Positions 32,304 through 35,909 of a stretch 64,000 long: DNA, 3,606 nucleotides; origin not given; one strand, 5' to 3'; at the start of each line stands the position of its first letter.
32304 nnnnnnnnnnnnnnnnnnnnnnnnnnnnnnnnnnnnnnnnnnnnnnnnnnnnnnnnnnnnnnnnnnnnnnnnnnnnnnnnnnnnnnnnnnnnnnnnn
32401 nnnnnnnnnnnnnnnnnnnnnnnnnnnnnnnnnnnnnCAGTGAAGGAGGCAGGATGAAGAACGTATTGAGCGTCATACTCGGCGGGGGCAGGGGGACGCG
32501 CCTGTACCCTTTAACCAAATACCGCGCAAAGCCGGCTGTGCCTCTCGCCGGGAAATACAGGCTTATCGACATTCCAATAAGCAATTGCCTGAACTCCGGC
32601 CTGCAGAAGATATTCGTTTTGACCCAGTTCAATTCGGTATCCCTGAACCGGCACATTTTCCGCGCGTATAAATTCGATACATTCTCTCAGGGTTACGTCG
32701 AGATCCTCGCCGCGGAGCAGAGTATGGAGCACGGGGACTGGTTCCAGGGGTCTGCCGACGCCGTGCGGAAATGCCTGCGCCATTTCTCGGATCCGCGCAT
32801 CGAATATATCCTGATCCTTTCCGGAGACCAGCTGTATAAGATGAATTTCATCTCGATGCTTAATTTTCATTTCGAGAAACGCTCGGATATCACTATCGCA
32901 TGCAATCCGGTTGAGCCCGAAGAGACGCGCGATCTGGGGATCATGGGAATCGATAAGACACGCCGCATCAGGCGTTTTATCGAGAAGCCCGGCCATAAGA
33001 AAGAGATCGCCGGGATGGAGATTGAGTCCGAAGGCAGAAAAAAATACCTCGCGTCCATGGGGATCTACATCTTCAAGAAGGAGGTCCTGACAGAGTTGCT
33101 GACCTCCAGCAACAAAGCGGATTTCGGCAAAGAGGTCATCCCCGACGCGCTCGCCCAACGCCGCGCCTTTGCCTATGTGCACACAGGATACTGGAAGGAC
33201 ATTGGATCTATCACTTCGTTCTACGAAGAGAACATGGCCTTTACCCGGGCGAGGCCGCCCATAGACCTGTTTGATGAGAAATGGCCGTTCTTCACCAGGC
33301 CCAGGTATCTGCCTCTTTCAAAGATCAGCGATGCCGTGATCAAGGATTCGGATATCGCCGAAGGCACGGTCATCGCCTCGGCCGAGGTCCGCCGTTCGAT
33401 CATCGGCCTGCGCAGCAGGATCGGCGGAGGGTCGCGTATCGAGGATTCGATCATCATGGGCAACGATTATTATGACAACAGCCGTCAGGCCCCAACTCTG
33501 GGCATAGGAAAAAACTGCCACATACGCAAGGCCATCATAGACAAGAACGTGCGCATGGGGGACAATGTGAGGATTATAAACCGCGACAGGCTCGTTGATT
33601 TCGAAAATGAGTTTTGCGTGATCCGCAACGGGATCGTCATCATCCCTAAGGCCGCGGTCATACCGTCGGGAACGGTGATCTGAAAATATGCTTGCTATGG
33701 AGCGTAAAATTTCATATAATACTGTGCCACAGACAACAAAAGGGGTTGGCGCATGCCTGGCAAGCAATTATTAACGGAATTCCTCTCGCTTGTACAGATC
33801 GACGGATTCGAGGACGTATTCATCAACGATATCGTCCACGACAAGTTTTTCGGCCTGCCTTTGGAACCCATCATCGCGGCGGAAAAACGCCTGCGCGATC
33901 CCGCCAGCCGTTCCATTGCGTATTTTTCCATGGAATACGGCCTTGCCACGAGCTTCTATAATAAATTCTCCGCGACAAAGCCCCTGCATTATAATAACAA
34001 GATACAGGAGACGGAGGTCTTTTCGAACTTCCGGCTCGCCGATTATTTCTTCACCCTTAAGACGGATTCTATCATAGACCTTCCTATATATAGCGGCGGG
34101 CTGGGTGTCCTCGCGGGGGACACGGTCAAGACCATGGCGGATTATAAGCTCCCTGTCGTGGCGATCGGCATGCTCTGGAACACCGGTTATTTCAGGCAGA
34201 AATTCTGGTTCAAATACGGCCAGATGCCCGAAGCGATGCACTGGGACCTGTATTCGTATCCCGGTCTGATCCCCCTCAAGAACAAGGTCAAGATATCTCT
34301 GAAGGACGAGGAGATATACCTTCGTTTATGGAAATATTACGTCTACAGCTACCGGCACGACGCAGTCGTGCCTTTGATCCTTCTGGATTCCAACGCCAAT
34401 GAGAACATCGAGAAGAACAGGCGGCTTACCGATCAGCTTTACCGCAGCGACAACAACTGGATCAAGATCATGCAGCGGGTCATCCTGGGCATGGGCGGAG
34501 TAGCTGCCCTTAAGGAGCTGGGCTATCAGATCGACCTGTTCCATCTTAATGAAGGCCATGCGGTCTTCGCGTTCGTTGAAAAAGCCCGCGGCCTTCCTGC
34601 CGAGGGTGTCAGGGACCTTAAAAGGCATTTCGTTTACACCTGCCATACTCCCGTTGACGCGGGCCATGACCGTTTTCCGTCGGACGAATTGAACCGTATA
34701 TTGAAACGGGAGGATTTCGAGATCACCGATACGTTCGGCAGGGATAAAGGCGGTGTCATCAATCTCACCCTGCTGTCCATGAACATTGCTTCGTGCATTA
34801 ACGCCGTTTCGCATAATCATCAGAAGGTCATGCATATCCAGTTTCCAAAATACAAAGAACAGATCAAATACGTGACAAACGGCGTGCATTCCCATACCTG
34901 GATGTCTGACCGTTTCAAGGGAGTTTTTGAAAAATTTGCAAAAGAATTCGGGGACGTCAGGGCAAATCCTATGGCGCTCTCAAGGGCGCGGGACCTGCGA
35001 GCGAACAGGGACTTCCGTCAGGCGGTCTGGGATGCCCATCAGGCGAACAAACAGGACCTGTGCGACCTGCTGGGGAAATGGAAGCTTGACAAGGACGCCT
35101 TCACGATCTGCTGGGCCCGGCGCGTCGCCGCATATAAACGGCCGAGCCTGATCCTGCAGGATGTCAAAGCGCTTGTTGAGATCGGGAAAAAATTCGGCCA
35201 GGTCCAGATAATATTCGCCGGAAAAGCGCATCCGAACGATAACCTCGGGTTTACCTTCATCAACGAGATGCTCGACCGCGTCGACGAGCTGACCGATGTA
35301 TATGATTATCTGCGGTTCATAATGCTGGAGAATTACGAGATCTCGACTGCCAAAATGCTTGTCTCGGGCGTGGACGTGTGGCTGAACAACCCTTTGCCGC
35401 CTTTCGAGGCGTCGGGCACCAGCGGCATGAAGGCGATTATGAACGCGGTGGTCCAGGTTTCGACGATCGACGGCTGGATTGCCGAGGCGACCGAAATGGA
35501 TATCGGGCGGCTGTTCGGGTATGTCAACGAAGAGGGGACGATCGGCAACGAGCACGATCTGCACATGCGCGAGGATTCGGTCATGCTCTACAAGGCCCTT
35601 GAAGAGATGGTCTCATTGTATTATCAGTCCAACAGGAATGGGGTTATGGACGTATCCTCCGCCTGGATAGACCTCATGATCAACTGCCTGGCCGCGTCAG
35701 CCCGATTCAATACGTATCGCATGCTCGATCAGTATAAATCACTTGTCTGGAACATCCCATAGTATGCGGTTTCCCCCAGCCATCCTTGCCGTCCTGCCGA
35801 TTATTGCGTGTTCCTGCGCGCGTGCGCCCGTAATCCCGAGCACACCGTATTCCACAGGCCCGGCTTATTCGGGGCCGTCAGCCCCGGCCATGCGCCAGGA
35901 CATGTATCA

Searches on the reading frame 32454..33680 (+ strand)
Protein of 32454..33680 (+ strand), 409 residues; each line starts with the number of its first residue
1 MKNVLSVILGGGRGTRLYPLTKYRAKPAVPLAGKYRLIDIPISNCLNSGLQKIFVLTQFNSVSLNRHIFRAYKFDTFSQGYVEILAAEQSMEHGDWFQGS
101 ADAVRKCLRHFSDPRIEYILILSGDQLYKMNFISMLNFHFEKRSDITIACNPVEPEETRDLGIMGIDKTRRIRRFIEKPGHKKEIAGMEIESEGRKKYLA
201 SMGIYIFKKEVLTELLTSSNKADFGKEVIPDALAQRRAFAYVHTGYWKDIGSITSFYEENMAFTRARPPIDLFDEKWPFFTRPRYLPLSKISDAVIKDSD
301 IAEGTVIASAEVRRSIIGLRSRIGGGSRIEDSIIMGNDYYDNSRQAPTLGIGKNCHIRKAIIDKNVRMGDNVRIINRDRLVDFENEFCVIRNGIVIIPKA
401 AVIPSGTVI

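Call 67: search_protein_families(library=pfam, proteins=[window:32454-33680:+], max_evalue=0.00001)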
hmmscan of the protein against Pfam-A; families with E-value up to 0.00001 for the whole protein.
window:32454-33680:+ (409 aa): 4 families
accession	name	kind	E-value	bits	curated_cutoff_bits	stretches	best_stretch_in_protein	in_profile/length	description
PF00483.29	NTP_transferase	-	2e-59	201.6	21.2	1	6-264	2-243/245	Nucleotidyl transferase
PF25247.1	LbH_GLGC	-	6.1e-40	136.7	27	1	284-408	1-135/135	GLGC left-handed parallel beta-helix domain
PF24894.1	Hexapep_GlmU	-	6.8e-13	49.1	23.3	1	294-397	14-104/104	GlmU-like, C-terminal hexapeptide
PF25084.1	LbH_EIF2B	-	1.7e-06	28.4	54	1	297-376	20-89/105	EIF2B subunit epsilon LbH domain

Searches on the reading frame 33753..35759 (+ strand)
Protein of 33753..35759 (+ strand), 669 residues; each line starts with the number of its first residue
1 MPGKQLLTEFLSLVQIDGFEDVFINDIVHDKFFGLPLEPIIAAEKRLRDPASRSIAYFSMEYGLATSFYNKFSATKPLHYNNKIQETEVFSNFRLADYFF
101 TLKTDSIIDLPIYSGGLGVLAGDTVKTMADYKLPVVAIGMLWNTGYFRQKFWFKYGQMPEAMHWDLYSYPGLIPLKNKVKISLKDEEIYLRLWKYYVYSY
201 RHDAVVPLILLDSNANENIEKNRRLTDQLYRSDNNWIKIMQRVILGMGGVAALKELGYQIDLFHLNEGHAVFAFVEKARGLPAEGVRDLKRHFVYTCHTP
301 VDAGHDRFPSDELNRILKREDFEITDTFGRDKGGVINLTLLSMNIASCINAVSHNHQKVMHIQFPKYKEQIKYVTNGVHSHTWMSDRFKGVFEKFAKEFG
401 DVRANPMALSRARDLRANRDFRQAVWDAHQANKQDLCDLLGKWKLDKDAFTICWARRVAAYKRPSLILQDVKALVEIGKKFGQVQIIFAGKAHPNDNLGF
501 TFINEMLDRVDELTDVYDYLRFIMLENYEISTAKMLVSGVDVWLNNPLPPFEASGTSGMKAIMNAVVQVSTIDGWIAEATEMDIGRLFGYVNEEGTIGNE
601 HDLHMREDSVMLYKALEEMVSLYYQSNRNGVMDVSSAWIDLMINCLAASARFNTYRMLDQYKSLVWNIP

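Call 67: search_protein_families(library=pfam, proteins=[window:33753-35759:+], max_evalue=0.00001)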
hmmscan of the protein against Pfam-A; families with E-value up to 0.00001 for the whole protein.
window:33753-35759:+ (669 aa): 1 family
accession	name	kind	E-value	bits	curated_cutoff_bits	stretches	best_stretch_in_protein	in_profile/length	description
PF00343.26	Phosphorylase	-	1.3e-32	113.4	27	1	331-618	319-629/713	Carbohydrate phosphorylase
